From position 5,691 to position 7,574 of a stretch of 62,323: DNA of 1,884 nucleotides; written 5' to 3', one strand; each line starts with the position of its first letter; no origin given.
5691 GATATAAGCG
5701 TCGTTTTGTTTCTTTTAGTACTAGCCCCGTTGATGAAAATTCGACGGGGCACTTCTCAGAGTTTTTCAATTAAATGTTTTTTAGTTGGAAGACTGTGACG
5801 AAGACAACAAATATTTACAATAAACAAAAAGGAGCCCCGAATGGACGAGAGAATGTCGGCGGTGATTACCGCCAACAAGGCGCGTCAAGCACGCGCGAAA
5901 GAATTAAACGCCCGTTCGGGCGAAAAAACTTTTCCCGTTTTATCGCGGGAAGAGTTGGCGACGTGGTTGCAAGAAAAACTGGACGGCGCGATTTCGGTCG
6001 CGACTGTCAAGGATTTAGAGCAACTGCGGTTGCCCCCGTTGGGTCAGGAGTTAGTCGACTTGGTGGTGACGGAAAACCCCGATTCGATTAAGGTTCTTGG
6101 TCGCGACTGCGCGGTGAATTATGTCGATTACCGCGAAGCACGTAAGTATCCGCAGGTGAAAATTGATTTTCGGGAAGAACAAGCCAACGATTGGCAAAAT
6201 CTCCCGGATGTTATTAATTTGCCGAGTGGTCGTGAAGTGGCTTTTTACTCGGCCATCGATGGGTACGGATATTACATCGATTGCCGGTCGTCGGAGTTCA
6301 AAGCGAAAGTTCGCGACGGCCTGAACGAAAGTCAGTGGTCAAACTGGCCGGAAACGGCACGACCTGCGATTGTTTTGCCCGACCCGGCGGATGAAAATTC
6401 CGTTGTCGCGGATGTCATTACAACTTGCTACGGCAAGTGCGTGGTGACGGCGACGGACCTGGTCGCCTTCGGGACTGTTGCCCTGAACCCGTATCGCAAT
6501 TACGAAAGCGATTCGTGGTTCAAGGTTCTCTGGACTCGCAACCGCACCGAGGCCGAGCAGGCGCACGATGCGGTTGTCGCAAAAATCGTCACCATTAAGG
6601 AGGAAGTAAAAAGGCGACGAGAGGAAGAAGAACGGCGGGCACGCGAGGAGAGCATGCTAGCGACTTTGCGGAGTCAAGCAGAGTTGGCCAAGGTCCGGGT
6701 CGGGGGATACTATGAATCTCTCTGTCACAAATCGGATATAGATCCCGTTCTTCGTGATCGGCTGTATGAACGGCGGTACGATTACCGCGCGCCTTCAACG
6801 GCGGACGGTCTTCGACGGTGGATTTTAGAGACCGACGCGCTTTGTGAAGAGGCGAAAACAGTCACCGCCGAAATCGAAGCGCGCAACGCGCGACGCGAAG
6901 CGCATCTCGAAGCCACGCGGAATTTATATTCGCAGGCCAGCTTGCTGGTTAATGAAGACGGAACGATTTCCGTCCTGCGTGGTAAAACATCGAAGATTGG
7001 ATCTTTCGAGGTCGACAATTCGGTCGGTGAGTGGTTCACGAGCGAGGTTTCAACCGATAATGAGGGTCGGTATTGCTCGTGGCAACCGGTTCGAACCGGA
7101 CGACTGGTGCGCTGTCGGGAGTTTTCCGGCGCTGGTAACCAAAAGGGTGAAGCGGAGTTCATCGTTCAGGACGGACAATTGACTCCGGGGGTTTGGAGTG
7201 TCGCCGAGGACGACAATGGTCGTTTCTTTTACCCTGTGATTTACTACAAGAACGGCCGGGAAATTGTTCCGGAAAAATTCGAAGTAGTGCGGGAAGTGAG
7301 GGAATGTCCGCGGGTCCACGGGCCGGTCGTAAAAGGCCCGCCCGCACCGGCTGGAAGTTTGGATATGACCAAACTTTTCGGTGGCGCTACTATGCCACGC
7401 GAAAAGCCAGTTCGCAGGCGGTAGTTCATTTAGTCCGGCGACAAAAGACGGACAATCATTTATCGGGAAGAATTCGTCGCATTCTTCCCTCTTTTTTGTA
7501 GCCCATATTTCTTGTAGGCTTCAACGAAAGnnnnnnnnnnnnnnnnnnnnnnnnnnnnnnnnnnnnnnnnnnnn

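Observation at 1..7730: GC-rich co-directional ORF blocks separated by three copies of one structured repeat: a cassette-array-like architecture next to murC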

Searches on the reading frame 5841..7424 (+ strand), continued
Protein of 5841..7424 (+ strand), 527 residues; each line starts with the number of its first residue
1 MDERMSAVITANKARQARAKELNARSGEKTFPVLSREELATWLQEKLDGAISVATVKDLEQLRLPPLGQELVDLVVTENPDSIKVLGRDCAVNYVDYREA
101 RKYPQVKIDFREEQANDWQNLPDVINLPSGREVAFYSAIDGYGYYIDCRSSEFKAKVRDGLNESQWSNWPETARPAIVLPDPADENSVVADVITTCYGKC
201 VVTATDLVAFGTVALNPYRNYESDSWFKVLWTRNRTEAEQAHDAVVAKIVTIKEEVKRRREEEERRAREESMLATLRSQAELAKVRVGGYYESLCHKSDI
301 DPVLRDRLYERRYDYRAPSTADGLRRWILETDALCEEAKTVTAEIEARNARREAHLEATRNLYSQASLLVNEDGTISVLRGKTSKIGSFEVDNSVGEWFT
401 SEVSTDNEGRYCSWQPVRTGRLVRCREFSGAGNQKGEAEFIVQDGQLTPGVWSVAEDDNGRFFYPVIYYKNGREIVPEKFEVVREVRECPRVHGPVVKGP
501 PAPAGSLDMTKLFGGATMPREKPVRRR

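Call 76: find_encoding_contigs(protein=P0274, flank=10000, max_places=8)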
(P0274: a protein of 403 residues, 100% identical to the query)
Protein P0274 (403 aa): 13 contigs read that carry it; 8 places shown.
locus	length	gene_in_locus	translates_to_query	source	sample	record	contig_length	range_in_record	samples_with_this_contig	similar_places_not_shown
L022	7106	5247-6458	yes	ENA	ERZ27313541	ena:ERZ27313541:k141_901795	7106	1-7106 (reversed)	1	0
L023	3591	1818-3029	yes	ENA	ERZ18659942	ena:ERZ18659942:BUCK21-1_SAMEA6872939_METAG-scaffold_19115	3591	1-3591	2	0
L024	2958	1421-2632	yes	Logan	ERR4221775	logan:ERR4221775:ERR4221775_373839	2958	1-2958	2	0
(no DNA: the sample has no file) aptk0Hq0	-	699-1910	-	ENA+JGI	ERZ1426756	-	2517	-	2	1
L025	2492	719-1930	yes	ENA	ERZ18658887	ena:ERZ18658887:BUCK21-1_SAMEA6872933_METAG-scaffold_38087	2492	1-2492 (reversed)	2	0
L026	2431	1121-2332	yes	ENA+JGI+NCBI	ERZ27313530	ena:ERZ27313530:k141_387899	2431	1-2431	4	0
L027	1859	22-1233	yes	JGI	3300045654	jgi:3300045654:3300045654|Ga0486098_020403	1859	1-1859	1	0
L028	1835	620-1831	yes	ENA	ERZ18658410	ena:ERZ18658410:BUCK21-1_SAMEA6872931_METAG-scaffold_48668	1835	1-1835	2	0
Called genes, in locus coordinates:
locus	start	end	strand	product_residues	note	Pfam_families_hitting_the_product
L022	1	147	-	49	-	?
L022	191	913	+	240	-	PF02616:SMC_ScpA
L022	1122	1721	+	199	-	PF04079:SMC_ScpB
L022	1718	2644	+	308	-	PF00768:Peptidase_S11, PF13354:Beta-lactamase2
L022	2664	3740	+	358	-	PF00953:Glycos_transf_4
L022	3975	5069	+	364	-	PF01098:FTSW_RODA_SPOVE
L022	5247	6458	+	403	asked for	PF03033:Glyco_transf_28, PF04101:Glyco_tran_28_C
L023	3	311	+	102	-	?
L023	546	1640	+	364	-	PF01098:FTSW_RODA_SPOVE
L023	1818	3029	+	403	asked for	PF03033:Glyco_transf_28, PF04101:Glyco_tran_28_C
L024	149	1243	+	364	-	PF01098:FTSW_RODA_SPOVE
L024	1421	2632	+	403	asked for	PF03033:Glyco_transf_28, PF04101:Glyco_tran_28_C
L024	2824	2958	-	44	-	?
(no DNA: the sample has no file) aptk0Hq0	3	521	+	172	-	?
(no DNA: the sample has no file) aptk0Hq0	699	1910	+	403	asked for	PF03033:Glyco_transf_28, PF04101:Glyco_tran_28_C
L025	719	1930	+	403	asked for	PF03033:Glyco_transf_28, PF04101:Glyco_tran_28_C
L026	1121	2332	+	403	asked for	PF03033:Glyco_transf_28, PF04101:Glyco_tran_28_C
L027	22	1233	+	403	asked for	PF03033:Glyco_transf_28, PF04101:Glyco_tran_28_C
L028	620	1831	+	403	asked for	PF03033:Glyco_transf_28, PF04101:Glyco_tran_28_C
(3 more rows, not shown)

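Call 83: search_protein_families(library=phrogs, proteins=[window:5841-7424:+], max_evalue=0.01)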
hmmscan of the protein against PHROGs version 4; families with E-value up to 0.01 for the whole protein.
window:5841-7424:+ (527 aa): 0 families

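Call 84: search_dna_similar(query=window:5841-7424:+, collection=phages, mode=protein, max_rows=10)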
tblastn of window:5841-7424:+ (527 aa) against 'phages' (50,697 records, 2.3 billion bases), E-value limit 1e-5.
No match.

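Call 89: find_encoding_contigs(protein=P0277, flank=10000, max_places=2)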
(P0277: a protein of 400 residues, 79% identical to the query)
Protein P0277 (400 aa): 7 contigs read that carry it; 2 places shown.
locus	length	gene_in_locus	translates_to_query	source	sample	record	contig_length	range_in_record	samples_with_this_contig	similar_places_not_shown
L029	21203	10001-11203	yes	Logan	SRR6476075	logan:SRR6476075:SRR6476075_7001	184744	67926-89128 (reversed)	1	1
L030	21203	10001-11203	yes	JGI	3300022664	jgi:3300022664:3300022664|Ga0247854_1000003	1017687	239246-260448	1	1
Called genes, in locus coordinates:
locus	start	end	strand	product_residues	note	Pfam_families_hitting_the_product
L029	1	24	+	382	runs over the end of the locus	PF13439:Glyco_transf_4, PF13579:Glyco_trans_4_4, PF20706:GT4-conflict, PF00534:Glycos_transf_1, PF13692:Glyco_trans_1_4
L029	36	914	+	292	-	PF00535:Glycos_transf_2, PF13641:Glyco_tranf_2_3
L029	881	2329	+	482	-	PF04932:Wzy_C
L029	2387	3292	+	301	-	PF00535:Glycos_transf_2, PF13641:Glyco_tranf_2_3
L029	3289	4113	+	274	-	PF13641:Glyco_tranf_2_3, PF00535:Glycos_transf_2, PF13632:Glyco_trans_2_3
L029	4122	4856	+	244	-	PF02616:SMC_ScpA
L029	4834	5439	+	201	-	PF04079:SMC_ScpB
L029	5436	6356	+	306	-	PF00768:Peptidase_S11, PF13354:Beta-lactamase2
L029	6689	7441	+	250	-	PF00953:Glycos_transf_4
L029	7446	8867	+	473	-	PF21799:MurD-like_N, PF08245:Mur_ligase_M, PF02875:Mur_ligase_C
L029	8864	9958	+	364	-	PF01098:FTSW_RODA_SPOVE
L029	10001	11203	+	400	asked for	PF03033:Glyco_transf_28, PF04101:Glyco_tran_28_C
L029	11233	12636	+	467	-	PF01225:Mur_ligase, PF08245:Mur_ligase_M, PF02875:Mur_ligase_C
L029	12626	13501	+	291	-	PF01565:FAD_binding_4, PF02873:MurB_C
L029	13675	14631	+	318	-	PF00535:Glycos_transf_2, PF10111:Glyco_tranf_2_2 (weak), PF13641:Glyco_tranf_2_3 (weak)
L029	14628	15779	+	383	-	PF13439:Glyco_transf_4, PF13579:Glyco_trans_4_4, PF20706:GT4-conflict, PF00534:Glycos_transf_1, PF13692:Glyco_trans_1_4, PF13524:Glyco_trans_1_2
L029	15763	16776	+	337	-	PF01073:3Beta_HSD, PF01370:Epimerase, PF02719:Polysacc_synt_2, PF04321:RmlD_sub_bind, PF07993:NAD_binding_4 (weak), PF16363:GDP_Man_Dehyd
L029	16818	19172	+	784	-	PF13231:PMT_2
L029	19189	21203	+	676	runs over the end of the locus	PF13231:PMT_2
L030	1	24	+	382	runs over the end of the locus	PF13439:Glyco_transf_4, PF13579:Glyco_trans_4_4, PF20706:GT4-conflict, PF00534:Glycos_transf_1, PF13692:Glyco_trans_1_4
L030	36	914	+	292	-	PF00535:Glycos_transf_2, PF13641:Glyco_tranf_2_3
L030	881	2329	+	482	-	PF04932:Wzy_C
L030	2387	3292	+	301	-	PF00535:Glycos_transf_2, PF13641:Glyco_tranf_2_3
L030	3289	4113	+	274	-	PF13641:Glyco_tranf_2_3, PF00535:Glycos_transf_2, PF13632:Glyco_trans_2_3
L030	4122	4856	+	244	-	PF02616:SMC_ScpA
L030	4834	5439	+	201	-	PF04079:SMC_ScpB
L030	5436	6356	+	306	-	PF00768:Peptidase_S11, PF13354:Beta-lactamase2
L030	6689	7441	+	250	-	PF00953:Glycos_transf_4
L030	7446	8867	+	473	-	PF21799:MurD-like_N, PF08245:Mur_ligase_M, PF02875:Mur_ligase_C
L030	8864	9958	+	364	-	PF01098:FTSW_RODA_SPOVE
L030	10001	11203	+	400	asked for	PF03033:Glyco_transf_28, PF04101:Glyco_tran_28_C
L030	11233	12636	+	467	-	PF01225:Mur_ligase, PF08245:Mur_ligase_M, PF02875:Mur_ligase_C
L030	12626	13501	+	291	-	PF01565:FAD_binding_4, PF02873:MurB_C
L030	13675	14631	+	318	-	PF00535:Glycos_transf_2, PF10111:Glyco_tranf_2_2 (weak), PF13641:Glyco_tranf_2_3 (weak)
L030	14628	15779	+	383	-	PF13439:Glyco_transf_4, PF13579:Glyco_trans_4_4, PF20706:GT4-conflict, PF00534:Glycos_transf_1, PF13692:Glyco_trans_1_4, PF13524:Glyco_trans_1_2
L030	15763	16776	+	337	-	PF01073:3Beta_HSD, PF01370:Epimerase, PF02719:Polysacc_synt_2, PF04321:RmlD_sub_bind, PF07993:NAD_binding_4 (weak), PF16363:GDP_Man_Dehyd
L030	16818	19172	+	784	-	PF13231:PMT_2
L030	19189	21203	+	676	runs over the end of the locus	PF13231:PMT_2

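Call 106: search_protein_families(library=padloc, proteins=[L021:12501-12812:+, L021:12973-13554:+, L021:13551-15383:+, L021:15394-15825:+, L021:15968-16315:+, L021:16326-17540:+, L021:17542-19218:+], max_evalue=0.001)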
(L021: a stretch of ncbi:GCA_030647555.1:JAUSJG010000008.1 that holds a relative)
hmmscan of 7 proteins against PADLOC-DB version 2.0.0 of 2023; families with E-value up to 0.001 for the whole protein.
L021:12501-12812:+ (103 aa): 5 families
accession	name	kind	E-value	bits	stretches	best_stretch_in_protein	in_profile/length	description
PDLC01045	Csx3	-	1.1e-19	68.7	1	16-103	11-99/286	Csx3-AAA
PDLC01040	Csx3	-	2.9e-14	51.1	1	17-94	14-83/84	Csx3 (CARF)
PDLC01632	Csx3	-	2.9e-08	31.7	1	52-103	29-77/77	"CAS-I,CAS-III; associated"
PDLC01353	Csx3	-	9e-07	27.1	1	31-103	12-81/82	"CAS-I,CAS-III; associated"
PDLC01294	Csx3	-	1.2e-05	23.4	1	47-103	28-80/81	"CAS-I,CAS-III; associated"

L021:12973-13554:+ (193 aa): 3 families
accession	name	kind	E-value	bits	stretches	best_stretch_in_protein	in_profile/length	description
PDLC01045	Csx3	-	7.2e-60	200.6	1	1-186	108-285/286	Csx3-AAA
PDLC01515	Csx3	-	5.9e-57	190.2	1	1-185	7-183/183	"CAS-I,CAS-III; associated"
PDLC01059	C3a67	-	8.2e-33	112.2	1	3-186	7-178/382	AAA-Csx3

L021:13551-15383:+ (610 aa): 6 families
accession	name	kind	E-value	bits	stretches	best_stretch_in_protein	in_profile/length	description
PDLC01059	C3a67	-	3.2e-48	162.9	1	47-399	4-353/382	AAA-Csx3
PDLC01515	Csx3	-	1.7e-37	126.8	1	47-219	6-181/183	"CAS-I,CAS-III; associated"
PDLC01045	Csx3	-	4.7e-27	93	1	43-221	103-284/286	Csx3-AAA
PDLC01040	Csx3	-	2e-06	26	1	330-401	3-71/84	Csx3 (CARF)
PDLC01294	Csx3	-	3.8e-06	25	1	340-401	2-60/81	"CAS-I,CAS-III; associated"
PDLC01632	Csx3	-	0.00066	17.7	0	350-401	8-56/77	"CAS-I,CAS-III; associated"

L021:15394-15825:+ (143 aa): 1 family
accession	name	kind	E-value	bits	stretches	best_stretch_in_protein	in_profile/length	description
PDLC01067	Mvol_0529-fam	-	1.5e-06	26.6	1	20-138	1-113/115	DNA binding C-ter.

L021:15968-16315:+ (115 aa): 0 families

L021:16326-17540:+ (404 aa): 0 families

L021:17542-19218:+ (558 aa): 0 families

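Call 118: search_protein_families(library=pfam, proteins=[L021:12007-12252:+], max_evalue=0.001)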
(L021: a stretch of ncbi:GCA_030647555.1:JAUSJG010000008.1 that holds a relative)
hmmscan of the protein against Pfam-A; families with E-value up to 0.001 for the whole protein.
L021:12007-12252:+ (81 aa): 0 families

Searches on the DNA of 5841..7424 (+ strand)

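Call 70: search_rna_families(source=L006, start=1200, end=2100, threshold=evalue, max_evalue=1, show_alignments=2)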
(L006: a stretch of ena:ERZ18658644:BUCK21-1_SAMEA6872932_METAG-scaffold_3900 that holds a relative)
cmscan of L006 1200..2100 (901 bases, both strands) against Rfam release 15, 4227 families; matches with E-value up to 1: 2.
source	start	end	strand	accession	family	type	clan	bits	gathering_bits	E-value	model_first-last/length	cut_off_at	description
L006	1979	2056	+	RF02732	JA04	Gene; sRNA;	-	23.5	81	0.8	1-81/81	no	Aggregatibacter sRNA JA04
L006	1484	1571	+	RF00969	mir-556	Gene; miRNA;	-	20.7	84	0.55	1-88/88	no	mir-556 microRNA precursor family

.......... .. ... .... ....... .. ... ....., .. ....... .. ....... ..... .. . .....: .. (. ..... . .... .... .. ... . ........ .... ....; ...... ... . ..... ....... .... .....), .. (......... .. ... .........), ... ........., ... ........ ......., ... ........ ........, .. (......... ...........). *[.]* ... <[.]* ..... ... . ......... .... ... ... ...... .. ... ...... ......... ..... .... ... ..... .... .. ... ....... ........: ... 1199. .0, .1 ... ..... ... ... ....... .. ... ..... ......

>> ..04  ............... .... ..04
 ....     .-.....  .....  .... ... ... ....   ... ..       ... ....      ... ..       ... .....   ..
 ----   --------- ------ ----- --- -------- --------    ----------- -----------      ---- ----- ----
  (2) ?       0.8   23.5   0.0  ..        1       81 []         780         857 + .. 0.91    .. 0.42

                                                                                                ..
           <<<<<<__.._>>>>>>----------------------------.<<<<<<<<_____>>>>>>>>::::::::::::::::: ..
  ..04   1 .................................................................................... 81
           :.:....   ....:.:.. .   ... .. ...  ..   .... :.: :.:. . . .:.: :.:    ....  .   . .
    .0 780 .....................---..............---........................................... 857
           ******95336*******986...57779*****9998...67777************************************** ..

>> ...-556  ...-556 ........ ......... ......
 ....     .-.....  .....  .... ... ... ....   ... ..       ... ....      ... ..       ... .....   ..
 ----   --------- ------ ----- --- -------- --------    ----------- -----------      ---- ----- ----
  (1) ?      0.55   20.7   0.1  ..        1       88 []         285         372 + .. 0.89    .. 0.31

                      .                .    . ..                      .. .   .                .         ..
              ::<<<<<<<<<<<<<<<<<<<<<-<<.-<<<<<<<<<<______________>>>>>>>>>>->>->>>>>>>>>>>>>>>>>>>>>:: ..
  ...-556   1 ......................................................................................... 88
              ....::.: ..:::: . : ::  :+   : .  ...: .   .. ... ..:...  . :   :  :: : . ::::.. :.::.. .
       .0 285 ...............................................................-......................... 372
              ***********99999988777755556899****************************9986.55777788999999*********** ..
